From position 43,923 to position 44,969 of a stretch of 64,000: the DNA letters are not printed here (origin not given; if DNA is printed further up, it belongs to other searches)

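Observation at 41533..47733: K+ channel translationally coupled to a LAL/STAND regulator, with a second paralogous LAL divergent across a palindrome-bearing gap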

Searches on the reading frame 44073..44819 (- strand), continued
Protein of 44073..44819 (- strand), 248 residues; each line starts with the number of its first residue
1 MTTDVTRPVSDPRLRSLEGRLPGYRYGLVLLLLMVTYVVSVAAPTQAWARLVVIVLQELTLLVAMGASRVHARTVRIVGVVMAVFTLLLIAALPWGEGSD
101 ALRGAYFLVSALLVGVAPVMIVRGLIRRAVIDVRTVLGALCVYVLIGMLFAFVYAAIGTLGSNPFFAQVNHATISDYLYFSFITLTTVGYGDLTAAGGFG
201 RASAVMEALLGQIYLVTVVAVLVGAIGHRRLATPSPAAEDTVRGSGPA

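Call 60: search_protein_families(library=padloc, proteins=[window:44073-44819:-], max_evalue=0.001)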
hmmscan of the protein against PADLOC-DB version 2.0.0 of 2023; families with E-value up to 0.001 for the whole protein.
window:44073-44819:- (248 aa): 0 families
